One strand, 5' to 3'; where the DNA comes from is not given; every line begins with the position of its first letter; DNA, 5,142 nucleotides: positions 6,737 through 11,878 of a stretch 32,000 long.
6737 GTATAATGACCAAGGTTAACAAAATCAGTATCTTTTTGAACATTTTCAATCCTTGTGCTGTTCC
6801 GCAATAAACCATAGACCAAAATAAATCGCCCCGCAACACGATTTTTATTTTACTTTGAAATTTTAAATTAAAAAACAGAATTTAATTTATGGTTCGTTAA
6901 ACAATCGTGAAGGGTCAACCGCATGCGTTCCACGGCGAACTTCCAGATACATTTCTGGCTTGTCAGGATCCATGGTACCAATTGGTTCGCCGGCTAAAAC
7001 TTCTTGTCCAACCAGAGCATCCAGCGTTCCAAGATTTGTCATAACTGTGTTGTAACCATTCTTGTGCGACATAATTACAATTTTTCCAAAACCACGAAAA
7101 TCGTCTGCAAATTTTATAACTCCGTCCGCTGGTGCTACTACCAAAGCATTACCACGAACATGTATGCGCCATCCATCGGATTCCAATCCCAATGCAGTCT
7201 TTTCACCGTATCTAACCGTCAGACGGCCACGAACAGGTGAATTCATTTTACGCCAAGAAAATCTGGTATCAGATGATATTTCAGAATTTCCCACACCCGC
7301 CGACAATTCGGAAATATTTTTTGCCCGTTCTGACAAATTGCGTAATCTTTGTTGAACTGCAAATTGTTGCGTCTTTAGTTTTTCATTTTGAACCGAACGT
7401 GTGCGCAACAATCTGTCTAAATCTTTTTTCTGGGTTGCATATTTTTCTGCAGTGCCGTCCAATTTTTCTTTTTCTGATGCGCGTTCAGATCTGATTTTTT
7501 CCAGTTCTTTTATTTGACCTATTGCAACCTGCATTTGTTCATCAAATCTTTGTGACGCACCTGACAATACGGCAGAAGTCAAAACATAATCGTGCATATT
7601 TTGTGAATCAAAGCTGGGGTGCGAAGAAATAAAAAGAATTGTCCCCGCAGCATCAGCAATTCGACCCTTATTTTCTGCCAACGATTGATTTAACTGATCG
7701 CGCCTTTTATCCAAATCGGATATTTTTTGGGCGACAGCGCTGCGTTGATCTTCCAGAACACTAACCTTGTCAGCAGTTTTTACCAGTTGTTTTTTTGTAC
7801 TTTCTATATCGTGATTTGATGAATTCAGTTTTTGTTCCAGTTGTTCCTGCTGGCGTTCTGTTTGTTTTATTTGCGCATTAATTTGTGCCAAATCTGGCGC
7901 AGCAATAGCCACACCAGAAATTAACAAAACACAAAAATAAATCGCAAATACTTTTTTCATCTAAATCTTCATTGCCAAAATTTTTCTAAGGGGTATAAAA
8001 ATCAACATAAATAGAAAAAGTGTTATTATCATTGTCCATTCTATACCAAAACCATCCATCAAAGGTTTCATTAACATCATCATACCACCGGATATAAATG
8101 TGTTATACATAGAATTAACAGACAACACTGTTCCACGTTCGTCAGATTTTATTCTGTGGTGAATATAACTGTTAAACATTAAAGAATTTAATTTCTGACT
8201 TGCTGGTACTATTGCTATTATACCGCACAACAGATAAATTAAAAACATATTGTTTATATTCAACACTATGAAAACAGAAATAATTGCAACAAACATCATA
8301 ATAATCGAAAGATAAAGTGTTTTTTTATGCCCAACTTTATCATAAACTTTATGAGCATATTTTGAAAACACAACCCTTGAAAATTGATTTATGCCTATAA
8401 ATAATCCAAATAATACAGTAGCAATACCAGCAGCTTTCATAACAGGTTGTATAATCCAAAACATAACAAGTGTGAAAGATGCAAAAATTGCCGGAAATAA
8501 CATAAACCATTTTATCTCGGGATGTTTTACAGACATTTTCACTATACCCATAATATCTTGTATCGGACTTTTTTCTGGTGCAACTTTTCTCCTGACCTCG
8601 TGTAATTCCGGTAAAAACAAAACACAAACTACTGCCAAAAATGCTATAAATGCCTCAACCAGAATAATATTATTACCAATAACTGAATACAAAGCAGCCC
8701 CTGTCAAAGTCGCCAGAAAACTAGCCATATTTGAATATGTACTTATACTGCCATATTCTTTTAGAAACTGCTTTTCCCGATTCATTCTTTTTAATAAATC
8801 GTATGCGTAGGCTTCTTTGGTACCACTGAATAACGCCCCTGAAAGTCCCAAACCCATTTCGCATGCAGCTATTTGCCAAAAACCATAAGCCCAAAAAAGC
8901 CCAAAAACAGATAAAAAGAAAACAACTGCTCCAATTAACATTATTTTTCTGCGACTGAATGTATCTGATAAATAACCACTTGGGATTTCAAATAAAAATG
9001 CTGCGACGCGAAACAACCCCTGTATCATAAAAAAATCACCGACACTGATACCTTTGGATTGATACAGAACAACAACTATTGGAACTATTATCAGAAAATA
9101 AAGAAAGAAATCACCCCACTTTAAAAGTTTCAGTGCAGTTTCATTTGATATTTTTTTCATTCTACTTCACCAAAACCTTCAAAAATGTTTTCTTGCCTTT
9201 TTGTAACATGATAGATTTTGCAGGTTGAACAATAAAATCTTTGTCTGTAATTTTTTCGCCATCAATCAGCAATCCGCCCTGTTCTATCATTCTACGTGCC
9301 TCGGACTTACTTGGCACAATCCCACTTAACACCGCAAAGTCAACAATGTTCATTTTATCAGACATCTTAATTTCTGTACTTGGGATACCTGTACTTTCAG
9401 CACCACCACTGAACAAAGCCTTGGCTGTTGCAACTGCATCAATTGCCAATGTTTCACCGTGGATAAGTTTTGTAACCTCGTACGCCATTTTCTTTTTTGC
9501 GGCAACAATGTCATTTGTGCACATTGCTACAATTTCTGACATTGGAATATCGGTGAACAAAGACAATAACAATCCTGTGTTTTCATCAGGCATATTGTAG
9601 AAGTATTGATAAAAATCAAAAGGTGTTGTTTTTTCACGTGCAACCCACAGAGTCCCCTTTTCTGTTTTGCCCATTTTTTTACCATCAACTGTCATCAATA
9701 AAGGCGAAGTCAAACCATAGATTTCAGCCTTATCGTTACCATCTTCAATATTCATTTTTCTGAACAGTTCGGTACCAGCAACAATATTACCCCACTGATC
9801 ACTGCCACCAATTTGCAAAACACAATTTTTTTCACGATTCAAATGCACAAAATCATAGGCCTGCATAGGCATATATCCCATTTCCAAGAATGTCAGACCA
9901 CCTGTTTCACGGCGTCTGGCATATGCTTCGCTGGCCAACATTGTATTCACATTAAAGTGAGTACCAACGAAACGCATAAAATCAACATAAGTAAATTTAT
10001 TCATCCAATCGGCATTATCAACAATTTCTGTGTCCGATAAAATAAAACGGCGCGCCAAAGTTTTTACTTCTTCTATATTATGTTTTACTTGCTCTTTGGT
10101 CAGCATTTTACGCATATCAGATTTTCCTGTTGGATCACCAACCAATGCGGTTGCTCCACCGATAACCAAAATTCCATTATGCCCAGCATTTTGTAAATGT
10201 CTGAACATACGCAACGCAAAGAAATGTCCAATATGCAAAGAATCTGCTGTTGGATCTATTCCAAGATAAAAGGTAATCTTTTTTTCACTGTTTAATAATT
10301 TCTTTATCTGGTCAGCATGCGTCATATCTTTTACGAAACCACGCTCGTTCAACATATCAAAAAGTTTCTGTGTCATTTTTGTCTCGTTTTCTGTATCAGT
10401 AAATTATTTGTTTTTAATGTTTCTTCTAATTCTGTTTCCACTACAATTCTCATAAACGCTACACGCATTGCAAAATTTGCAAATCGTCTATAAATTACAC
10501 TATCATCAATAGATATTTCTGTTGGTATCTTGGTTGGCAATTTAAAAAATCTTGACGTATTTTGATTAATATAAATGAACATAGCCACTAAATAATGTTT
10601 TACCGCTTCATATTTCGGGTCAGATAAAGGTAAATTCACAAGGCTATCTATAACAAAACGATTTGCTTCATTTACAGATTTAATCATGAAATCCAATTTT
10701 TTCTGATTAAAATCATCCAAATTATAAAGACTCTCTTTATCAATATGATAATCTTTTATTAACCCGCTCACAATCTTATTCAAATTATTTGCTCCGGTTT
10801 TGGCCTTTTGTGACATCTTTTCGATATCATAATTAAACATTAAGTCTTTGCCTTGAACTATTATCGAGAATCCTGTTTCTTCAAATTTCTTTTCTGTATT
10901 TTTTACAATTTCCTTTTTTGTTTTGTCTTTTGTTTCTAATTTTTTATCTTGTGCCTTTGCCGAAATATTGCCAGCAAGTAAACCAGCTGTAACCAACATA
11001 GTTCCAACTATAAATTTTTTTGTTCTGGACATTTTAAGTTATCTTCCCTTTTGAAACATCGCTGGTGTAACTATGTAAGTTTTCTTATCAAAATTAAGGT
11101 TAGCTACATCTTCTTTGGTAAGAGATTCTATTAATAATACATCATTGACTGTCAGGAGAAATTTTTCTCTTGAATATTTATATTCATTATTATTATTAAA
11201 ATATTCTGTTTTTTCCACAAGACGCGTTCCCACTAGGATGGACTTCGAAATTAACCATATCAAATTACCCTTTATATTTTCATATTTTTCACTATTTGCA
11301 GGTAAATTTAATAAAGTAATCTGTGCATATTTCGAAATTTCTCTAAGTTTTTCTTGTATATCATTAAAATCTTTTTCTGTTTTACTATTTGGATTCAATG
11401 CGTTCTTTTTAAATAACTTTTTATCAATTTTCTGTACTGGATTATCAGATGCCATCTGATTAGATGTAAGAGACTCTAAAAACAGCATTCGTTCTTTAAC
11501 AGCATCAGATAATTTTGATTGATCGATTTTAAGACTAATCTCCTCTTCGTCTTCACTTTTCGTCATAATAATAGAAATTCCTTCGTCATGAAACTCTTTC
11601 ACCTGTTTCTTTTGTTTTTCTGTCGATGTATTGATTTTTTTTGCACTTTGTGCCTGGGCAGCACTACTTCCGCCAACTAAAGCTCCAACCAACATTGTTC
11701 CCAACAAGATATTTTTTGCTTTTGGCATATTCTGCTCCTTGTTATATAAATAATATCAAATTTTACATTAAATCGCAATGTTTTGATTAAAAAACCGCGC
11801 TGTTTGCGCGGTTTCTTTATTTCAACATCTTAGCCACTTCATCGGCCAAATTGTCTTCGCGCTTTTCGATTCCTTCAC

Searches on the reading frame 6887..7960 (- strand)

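Call 52: search_protein_families(library=pfam, proteins=[window:6887-7960:-], max_evalue=0.00001)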
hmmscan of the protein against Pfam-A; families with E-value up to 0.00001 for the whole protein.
window:6887-7960:- (357 aa): 2 families
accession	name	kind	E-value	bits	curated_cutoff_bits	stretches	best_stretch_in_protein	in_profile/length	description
PF01551.29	Peptidase_M23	-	5.7e-16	58.9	28.7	1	262-350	4-96/96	Peptidase family M23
PF11932.13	DUF3450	-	2.5e-06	27.4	32.6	0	130-222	7-97/241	Protein of unknown function (DUF3450)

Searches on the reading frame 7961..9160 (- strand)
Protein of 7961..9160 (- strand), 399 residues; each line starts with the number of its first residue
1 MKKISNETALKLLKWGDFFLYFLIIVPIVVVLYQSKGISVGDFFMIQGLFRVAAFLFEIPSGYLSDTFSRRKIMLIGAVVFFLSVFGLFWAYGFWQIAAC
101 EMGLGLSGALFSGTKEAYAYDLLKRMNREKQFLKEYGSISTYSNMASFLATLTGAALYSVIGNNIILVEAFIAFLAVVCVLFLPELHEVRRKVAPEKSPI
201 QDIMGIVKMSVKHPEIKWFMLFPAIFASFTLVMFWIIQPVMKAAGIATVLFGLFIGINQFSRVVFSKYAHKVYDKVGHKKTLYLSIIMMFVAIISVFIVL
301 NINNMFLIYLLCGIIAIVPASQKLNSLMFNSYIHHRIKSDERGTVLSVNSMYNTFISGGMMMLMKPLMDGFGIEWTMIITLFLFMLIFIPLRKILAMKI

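Call 52: search_protein_families(library=pfam, proteins=[window:7961-9160:-], max_evalue=0.00001)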
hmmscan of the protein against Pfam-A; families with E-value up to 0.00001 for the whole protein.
window:7961-9160:- (399 aa): 2 families
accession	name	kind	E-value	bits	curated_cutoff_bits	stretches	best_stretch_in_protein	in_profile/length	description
PF07690.21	MFS_1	-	2.5e-30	106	33.4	1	23-355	13-341/347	Major Facilitator Superfamily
PF00083.30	Sugar_tr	-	8.2e-06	25.4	22.3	1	46-300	51-308/452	Sugar (and other) transporter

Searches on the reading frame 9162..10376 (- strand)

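Call 10: search_protein_families(library=pfam, proteins=[window:9162-10376:-], max_evalue=0.01)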
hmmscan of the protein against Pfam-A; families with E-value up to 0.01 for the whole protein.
window:9162-10376:- (404 aa): 3 families
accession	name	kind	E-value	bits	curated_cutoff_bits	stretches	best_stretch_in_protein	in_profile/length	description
PF00579.31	tRNA-synt_1b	-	3.7e-71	240.3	21.1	1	31-322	3-291/292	tRNA synthetases class I (W and Y)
PF22421.1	SYY_C-terminal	-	3e-13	49.9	27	1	329-399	7-81/83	Tyrosine--tRNA ligase SYY-like C-terminal domain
PF01479.30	S4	-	2.5e-09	37.1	22.8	1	346-385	5-44/48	S4 domain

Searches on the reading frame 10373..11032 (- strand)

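Call 10: search_protein_families(library=pfam, proteins=[window:10373-11032:-], max_evalue=0.01)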
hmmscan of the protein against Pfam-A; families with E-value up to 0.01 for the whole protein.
window:10373-11032:- (219 aa): 1 family
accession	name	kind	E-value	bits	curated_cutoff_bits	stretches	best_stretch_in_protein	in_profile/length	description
PF16146.10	DUF4854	-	0.0059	17.4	28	0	38-78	9-51/102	Domain of unknown function (DUF4854)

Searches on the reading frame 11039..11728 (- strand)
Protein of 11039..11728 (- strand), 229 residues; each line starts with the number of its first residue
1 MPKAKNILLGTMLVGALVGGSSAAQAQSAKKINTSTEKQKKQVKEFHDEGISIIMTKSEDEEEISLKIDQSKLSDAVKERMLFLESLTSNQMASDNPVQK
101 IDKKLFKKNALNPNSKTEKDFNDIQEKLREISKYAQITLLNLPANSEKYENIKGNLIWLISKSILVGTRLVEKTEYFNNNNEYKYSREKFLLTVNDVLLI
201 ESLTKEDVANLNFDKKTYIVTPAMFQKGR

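Call 10: search_protein_families(library=pfam, proteins=[window:11039-11728:-], max_evalue=0.01)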
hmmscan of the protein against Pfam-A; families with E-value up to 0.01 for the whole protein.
window:11039-11728:- (229 aa): 1 family
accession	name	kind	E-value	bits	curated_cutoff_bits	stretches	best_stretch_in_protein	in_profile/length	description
PF01990.22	ATP-synt_F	-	0.0039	17.9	23.5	0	25-73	22-64/91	ATP synthase (F/14-kDa) subunit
